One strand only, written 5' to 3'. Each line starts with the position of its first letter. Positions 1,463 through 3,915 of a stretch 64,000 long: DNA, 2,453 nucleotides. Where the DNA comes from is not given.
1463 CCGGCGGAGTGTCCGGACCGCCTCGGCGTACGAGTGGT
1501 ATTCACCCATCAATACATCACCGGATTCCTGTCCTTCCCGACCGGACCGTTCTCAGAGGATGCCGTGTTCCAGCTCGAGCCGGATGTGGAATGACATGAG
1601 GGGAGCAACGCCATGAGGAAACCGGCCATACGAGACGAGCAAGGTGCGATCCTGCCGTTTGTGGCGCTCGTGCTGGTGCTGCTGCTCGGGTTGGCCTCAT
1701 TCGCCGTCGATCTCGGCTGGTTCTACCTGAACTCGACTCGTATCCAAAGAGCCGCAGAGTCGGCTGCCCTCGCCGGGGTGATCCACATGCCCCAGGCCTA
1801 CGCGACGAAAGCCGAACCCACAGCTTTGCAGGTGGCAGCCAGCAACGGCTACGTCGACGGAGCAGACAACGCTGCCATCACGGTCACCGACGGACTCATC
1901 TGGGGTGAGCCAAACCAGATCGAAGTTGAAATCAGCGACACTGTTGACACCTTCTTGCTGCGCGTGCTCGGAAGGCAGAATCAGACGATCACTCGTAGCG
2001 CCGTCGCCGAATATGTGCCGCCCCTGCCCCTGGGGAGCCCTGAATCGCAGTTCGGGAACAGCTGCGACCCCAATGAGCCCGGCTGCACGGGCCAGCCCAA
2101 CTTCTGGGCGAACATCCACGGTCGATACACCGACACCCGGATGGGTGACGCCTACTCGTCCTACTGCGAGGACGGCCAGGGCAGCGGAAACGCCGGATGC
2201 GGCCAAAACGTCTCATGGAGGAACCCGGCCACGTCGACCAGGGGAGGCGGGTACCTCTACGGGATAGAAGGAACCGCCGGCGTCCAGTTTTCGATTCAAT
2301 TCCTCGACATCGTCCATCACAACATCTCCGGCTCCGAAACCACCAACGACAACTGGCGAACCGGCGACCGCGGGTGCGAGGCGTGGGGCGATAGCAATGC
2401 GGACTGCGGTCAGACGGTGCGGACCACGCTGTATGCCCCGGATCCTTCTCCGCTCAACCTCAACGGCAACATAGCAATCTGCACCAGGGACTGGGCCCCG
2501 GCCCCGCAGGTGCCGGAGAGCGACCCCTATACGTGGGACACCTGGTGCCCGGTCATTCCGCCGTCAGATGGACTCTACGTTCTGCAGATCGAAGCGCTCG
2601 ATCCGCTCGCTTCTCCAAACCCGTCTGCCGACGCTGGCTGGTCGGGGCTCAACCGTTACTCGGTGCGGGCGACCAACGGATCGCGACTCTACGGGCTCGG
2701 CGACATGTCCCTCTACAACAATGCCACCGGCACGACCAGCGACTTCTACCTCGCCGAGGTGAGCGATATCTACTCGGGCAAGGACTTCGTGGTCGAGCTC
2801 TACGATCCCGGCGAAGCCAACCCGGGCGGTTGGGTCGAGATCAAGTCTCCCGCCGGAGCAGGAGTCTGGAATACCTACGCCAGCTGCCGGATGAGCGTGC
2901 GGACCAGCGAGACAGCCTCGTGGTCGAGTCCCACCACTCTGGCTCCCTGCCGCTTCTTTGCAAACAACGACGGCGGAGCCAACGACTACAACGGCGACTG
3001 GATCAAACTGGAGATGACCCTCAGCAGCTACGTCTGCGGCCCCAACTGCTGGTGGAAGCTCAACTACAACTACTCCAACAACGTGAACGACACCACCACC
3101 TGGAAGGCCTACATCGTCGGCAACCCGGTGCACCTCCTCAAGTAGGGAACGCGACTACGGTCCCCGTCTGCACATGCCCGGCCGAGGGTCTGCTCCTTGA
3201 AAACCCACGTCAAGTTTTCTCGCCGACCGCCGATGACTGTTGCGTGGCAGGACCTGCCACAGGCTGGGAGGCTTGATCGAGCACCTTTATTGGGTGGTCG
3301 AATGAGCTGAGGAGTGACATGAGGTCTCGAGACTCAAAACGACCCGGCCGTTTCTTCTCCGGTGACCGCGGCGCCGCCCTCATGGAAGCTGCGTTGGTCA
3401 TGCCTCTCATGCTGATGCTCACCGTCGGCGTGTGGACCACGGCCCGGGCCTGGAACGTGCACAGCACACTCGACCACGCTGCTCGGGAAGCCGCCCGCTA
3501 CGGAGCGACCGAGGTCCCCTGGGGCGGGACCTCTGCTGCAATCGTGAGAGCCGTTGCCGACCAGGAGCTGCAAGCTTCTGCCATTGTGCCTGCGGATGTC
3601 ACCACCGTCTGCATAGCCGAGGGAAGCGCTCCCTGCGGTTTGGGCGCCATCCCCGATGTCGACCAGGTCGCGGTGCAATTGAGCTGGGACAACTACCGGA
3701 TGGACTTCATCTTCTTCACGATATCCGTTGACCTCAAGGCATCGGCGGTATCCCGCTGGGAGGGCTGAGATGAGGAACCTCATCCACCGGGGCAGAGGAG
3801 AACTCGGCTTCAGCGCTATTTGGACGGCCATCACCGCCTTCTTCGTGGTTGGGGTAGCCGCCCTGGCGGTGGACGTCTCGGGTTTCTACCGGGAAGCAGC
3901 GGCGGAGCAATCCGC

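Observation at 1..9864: Tandem amplification of Tad minor-pilin modules (at least 7 TadE-like and 4 TadG-like genes) with no core Tad machinery in the window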

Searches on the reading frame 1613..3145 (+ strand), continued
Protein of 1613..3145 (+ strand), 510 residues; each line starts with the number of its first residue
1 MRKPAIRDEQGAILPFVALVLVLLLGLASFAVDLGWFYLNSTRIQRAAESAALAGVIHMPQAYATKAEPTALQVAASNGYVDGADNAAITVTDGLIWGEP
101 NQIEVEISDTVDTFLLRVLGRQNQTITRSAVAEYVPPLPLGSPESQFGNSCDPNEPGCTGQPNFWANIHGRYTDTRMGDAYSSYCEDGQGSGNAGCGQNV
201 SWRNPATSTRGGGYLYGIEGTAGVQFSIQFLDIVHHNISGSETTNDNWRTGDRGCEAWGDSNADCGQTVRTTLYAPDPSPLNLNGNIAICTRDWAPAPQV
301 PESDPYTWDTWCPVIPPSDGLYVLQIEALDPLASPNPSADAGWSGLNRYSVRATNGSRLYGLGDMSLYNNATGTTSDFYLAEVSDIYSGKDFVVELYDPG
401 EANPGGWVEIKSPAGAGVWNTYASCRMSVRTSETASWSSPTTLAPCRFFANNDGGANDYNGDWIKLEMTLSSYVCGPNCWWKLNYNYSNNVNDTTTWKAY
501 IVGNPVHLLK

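Call 85: search_protein_families(library=pfam, max_evalue=0.01, proteins=[L104:8221-8904:+, L104:8904-9998:+, L104:9998-11269:+, L104:11269-12120:+, L104:12120-13049:+, L104:13063-13242:+, L104:13215-13604:+, L104:13604-14029:+, L104:14029-14445:+, L104:233-1882:-])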
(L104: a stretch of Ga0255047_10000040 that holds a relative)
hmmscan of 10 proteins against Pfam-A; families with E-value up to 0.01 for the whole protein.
L104:8221-8904:+ (228 aa): 2 families
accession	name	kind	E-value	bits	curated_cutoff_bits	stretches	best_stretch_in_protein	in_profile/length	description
PF08666.17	SAF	-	1.2e-05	26.1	21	1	57-119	3-62/63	SAF domain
PF16976.10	RcpC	-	3.4e-05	24.2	28.8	1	125-172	8-63/114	Flp pilus assembly protein RcpC/CpaB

L104:8904-9998:+ (365 aa): 2 families
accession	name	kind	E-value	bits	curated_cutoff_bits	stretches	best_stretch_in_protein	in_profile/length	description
PF01656.29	CbiA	-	8.3e-07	29.4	25.4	1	133-342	1-124/125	CobQ/CobB/MinD/ParA nucleotide binding domain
PF10609.15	ParA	-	0.0078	16.1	27.1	0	132-181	5-55/246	NUBPL iron-transfer P-loop NTPase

L104:9998-11269:+ (424 aa): 8 families
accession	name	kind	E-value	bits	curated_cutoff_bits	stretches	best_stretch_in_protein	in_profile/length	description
PF00437.27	T2SSE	-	1.2e-27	96.9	24.9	1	125-354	62-287/370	Type II/IV secretion system protein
PF13191.12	AAA_16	-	0.00021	22.2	32.6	1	188-224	15-52/167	AAA ATPase domain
PF13671.12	AAA_33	-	0.00028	21.7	27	1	199-333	2-132/143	AAA domain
PF19568.5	Spore_III_AA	-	0.0021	17.6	27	0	264-316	218-271/306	Sporulation stage III, protein AA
PF20720.3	nSTAND3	-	0.0023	18.1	27.2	1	195-224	16-45/155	Novel STAND NTPase 3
PF13086.12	AAA_11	-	0.0025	18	27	1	190-220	11-41/257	AAA domain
PF00004.35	AAA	-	0.0027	18.6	21.2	1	199-277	1-63/131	ATPase family associated with various cellular activities (AAA)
PF02492.25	cobW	-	0.0056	16.7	20.7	0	199-219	3-23/180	CobW/HypB/UreG, nucleotide-binding domain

L104:11269-12120:+ (284 aa): 1 family
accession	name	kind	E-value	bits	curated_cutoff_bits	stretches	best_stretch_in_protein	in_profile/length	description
PF00482.28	T2SSF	-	7e-06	26.5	25.2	1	109-234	2-124/125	Type II secretion system (T2SS), protein F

L104:12120-13049:+ (310 aa): 1 family
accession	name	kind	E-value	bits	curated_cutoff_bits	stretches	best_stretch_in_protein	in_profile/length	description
PF00482.28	T2SSF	-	3.9e-15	56.4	25.2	1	176-298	4-123/125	Type II secretion system (T2SS), protein F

L104:13063-13242:+ (60 aa): 0 families

L104:13215-13604:+ (130 aa): 0 families

L104:13604-14029:+ (142 aa): 1 family
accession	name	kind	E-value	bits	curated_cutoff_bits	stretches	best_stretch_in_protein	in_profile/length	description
PF07811.17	TadE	-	0.0045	17.5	22.9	1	7-48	3-43/43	TadE-like protein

L104:14029-14445:+ (139 aa): 1 family
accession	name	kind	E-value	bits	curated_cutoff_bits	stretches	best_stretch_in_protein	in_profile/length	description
PF13400.11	Tad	-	3e-07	31.1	22.3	1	7-53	1-46/47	Putative Flp pilus-assembly TadE/G-like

L104:233-1882:- (549 aa): 1 family
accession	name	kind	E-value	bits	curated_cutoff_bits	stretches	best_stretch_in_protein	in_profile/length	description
PF13400.11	Tad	-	4.4e-07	30.5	22.3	1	21-66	1-45/47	Putative Flp pilus-assembly TadE/G-like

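Call 90: search_solved_structures(query=A2, max_evalue=1)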
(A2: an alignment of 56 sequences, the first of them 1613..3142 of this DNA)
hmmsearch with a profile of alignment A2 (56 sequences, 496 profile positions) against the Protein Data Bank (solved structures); distinct sequences matched with E-value up to 1: 0.

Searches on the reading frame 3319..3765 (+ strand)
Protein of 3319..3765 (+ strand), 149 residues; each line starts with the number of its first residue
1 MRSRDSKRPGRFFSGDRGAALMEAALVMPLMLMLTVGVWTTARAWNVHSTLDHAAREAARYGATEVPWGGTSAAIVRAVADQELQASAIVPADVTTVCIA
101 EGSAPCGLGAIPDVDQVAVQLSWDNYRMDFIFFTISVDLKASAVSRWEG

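Call 6: search_protein_families(library=pfam, max_evalue=0.01, proteins=[window:3319-3765:+])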
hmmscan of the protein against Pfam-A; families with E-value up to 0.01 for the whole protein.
window:3319-3765:+ (149 aa): 2 families
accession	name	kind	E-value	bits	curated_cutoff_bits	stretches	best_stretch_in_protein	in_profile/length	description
PF07811.17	TadE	-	4.4e-14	52.8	22.9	1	18-60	1-43/43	TadE-like protein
PF13400.11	Tad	-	0.00036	21.2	22.3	1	18-64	1-46/47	Putative Flp pilus-assembly TadE/G-like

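Call 23: search_protein_families(library=ncbifam, max_evalue=0.01, proteins=[window:3319-3765:+])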
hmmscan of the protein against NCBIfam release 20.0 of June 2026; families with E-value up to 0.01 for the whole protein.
window:3319-3765:+ (149 aa): 1 family
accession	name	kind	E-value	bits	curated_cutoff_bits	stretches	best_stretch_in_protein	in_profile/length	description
NF041390.1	TadE_Rv3655c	subfamily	0.0085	16.6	40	0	22-84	1-62/101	TadE family type IV pilus minor pilin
